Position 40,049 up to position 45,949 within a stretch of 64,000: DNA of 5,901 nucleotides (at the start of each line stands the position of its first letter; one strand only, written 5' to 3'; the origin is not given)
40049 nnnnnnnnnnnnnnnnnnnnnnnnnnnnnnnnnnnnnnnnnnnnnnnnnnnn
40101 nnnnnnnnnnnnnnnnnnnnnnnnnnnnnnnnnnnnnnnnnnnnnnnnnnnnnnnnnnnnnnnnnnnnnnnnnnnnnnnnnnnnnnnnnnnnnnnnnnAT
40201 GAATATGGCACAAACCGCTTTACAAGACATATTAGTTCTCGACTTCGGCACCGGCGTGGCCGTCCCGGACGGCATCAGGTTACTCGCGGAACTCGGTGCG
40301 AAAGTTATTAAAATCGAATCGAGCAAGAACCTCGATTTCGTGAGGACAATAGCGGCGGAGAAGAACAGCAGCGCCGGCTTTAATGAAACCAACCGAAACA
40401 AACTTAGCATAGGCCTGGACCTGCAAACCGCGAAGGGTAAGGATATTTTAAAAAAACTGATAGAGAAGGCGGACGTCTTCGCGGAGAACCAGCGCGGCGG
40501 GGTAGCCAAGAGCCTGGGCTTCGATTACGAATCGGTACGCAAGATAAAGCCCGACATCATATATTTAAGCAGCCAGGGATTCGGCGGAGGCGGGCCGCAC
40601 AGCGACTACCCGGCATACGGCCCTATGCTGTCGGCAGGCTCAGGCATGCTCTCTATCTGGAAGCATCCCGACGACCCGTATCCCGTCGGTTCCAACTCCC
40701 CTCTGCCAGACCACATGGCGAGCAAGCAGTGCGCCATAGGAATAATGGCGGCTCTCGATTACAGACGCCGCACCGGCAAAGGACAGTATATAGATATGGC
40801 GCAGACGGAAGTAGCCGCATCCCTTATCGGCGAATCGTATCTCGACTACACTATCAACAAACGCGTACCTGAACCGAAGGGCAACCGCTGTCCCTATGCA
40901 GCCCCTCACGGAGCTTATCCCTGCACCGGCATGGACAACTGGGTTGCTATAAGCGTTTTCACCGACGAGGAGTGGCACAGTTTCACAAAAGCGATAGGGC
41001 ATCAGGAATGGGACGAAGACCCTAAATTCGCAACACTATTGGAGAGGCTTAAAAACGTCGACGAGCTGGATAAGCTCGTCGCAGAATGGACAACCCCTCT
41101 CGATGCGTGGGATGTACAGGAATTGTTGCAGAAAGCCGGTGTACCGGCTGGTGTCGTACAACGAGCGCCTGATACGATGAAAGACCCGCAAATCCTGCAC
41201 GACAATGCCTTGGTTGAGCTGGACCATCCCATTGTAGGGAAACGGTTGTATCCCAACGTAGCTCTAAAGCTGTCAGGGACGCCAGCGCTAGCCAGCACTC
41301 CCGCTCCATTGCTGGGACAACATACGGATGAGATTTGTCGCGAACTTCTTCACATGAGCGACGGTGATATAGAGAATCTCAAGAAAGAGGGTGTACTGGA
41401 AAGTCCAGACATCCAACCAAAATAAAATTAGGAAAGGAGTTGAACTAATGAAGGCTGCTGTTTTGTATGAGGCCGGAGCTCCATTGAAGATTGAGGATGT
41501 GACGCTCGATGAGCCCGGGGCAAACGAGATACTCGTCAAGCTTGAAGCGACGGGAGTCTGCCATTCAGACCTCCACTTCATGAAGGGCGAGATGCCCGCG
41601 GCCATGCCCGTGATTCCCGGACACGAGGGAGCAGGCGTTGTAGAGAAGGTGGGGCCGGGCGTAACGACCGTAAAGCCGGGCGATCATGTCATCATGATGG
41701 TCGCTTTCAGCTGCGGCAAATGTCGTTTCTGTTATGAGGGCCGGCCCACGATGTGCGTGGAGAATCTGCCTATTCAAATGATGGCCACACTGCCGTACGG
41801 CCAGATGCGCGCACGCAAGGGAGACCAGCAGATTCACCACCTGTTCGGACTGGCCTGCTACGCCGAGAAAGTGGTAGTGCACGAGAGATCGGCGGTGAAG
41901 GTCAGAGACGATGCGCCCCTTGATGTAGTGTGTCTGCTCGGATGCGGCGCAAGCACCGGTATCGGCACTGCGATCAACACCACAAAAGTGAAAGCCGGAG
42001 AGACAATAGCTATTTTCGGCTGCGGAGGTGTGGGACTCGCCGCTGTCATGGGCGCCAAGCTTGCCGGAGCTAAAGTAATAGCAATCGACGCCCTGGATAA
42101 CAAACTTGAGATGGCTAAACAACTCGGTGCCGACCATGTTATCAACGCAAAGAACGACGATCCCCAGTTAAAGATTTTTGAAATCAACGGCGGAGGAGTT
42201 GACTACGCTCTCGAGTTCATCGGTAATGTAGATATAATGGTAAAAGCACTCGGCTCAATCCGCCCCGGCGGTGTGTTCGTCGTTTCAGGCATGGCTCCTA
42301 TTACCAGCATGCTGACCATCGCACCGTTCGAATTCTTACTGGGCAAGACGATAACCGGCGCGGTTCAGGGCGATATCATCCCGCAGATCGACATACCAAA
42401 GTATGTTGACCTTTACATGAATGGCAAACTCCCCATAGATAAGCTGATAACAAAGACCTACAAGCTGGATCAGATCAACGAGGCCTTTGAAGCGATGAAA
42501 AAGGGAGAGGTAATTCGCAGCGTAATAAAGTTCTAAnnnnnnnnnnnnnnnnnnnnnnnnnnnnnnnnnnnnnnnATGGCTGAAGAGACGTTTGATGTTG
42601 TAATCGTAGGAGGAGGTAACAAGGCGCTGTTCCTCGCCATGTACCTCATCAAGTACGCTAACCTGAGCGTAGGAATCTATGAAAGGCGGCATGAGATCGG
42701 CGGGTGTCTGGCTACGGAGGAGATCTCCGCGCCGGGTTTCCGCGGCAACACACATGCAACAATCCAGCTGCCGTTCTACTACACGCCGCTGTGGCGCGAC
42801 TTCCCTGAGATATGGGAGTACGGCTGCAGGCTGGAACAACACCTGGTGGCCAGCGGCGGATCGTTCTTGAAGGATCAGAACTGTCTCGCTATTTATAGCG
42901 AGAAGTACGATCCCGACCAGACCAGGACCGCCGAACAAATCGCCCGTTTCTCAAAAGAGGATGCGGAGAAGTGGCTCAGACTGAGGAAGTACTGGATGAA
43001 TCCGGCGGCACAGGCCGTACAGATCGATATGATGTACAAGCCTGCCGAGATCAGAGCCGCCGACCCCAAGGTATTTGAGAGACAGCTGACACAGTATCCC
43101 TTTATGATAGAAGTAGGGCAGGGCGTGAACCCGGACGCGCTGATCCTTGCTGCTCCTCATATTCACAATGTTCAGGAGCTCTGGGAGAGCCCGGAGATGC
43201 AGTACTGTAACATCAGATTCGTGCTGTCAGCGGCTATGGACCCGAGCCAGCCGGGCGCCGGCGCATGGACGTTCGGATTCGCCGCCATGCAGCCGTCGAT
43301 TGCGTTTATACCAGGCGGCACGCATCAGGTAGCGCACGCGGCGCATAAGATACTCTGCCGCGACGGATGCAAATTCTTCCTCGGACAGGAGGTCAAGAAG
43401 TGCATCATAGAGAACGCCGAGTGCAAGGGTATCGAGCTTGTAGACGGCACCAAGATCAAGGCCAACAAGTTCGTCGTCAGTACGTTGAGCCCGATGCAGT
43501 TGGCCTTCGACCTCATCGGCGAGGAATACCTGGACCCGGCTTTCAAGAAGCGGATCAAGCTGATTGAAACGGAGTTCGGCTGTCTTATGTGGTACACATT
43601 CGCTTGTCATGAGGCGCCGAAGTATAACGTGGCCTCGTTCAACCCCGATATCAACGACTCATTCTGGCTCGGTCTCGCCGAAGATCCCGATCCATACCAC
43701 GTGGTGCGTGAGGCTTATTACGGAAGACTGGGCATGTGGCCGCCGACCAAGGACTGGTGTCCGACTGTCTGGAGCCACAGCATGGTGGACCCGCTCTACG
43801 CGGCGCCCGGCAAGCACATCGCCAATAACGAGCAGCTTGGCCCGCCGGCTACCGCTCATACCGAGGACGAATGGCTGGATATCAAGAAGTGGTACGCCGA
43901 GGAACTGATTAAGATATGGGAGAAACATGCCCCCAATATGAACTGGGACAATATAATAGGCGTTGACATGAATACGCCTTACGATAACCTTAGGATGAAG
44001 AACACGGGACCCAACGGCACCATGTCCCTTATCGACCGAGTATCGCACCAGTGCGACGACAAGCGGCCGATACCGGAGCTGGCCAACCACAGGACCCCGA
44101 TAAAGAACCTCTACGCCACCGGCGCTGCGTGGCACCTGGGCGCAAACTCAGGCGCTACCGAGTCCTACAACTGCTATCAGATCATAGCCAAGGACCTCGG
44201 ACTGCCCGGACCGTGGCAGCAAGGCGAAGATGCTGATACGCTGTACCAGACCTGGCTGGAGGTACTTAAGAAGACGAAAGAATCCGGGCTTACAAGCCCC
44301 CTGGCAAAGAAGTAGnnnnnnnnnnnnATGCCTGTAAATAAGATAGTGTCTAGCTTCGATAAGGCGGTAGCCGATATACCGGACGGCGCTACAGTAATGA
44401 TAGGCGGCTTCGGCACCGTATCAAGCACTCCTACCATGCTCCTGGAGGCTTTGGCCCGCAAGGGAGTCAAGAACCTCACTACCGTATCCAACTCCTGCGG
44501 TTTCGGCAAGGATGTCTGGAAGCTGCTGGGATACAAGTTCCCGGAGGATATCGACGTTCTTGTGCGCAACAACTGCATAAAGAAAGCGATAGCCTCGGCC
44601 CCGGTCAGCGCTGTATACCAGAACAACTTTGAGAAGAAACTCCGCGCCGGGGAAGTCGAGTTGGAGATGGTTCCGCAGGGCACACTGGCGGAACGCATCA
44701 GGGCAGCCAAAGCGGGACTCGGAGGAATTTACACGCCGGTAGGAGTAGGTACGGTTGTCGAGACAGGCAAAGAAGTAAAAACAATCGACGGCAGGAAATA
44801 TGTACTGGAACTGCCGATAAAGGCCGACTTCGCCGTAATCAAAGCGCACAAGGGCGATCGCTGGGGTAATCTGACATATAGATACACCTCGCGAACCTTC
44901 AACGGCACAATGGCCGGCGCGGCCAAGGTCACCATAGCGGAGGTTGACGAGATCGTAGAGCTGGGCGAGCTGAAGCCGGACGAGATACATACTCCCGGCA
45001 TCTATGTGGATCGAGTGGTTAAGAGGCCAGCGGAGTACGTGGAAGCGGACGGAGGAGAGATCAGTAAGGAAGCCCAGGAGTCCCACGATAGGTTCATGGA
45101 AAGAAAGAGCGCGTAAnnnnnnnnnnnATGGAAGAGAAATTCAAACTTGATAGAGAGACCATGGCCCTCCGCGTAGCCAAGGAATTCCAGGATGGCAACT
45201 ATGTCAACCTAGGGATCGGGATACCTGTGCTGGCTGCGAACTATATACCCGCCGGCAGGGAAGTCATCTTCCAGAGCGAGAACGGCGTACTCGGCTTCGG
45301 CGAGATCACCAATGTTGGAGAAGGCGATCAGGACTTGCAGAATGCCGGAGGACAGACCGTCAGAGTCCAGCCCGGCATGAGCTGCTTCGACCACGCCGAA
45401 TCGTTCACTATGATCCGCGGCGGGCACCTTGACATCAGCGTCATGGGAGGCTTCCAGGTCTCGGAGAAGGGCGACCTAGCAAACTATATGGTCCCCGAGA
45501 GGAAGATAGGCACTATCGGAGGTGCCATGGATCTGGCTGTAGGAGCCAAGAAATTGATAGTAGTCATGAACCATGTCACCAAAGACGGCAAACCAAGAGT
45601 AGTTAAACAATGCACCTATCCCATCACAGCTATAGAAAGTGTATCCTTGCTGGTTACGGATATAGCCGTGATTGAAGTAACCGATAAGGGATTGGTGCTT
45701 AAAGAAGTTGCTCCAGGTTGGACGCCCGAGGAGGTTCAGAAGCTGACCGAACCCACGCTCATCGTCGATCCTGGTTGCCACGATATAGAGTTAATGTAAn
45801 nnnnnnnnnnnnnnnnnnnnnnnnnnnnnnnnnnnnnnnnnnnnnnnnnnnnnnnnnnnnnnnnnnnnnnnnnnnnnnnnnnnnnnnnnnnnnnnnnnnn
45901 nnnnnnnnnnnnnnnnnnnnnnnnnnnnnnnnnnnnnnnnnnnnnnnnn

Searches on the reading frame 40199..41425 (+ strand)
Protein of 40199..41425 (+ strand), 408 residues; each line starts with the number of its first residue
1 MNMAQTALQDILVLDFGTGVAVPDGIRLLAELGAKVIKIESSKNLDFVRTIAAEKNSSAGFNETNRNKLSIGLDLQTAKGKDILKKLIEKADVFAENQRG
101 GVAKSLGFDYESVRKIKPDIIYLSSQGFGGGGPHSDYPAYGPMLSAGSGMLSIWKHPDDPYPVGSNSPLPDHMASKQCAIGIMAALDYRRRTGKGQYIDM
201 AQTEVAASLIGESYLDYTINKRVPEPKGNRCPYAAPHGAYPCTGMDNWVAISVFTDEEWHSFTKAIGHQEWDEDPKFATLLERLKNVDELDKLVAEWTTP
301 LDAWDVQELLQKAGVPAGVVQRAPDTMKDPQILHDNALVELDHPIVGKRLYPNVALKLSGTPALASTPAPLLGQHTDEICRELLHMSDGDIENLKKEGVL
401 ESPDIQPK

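Call 29: search_protein_families(library=pfam, proteins=[window:40199-41425:+], max_evalue=0.00001)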
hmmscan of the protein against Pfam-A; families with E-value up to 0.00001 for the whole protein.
window:40199-41425:+ (408 aa): 1 family
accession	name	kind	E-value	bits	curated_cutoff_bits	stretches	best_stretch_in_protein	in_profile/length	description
PF02515.22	CoA_transf_3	-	2.4e-105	353.1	23.3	1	8-376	1-366/366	CoA-transferase family III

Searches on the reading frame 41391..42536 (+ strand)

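Call 29: search_protein_families(library=pfam, proteins=[window:41391-42536:+], max_evalue=0.00001)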
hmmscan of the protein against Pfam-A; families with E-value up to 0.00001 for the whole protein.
window:41391-42536:+ (381 aa): 4 families
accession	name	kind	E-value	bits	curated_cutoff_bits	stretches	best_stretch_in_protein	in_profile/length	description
PF08240.17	ADH_N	-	2.2e-27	95.7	23.5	1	43-172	1-103/104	Alcohol dehydrogenase GroES-like domain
PF00107.32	ADH_zinc_N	-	8e-27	94.2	31.8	1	213-341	1-126/129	Zinc-binding dehydrogenase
PF13602.12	ADH_zinc_N_2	-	6.6e-10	40.5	27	1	245-374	1-128/134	Zinc-binding dehydrogenase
PF16912.11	Glu_dehyd_C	-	8.1e-08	32.4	34.9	1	204-381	32-211/211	Glucose dehydrogenase C-terminus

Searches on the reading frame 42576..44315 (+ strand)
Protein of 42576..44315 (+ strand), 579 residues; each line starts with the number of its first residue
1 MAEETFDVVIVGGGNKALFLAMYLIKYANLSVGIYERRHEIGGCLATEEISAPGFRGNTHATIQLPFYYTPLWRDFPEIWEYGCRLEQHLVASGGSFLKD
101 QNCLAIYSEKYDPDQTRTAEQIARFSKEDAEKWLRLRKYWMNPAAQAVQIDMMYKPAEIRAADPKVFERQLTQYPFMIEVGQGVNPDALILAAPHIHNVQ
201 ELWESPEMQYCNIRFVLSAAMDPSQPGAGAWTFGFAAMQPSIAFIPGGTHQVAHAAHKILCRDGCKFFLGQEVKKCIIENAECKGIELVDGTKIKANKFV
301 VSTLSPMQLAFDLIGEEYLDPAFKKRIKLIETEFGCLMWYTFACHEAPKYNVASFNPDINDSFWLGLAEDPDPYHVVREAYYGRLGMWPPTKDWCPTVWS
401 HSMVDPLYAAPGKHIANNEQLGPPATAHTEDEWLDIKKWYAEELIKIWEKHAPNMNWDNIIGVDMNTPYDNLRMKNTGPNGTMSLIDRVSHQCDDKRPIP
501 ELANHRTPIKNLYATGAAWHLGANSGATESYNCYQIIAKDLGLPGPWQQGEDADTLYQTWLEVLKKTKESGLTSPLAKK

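Call 29: search_protein_families(library=pfam, proteins=[window:42576-44315:+], max_evalue=0.00001)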
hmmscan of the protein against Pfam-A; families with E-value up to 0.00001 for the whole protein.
window:42576-44315:+ (579 aa): 1 family
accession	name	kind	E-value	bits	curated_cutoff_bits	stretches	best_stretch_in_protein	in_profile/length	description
PF13450.12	NAD_binding_8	-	1.2e-06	29.1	21.9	1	10-75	1-64/68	NAD(P)-binding Rossmann-like domain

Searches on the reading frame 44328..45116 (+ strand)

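Call 29: search_protein_families(library=pfam, proteins=[window:44328-45116:+], max_evalue=0.00001)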
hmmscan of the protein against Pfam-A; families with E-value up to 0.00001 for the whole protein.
window:44328-45116:+ (262 aa): 1 family
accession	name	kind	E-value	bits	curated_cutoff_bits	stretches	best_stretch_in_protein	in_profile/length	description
PF01144.29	CoA_trans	-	7.7e-67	225.3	23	1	9-232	3-216/217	Coenzyme A transferase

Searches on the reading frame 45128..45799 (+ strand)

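Call 29: search_protein_families(library=pfam, proteins=[window:45128-45799:+], max_evalue=0.00001)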
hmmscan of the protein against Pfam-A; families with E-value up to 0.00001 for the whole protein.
window:45128-45799:+ (223 aa): 1 family
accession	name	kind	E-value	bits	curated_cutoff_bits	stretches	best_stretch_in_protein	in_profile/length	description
PF01144.29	CoA_trans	-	3e-40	138.4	23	1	10-205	2-216/217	Coenzyme A transferase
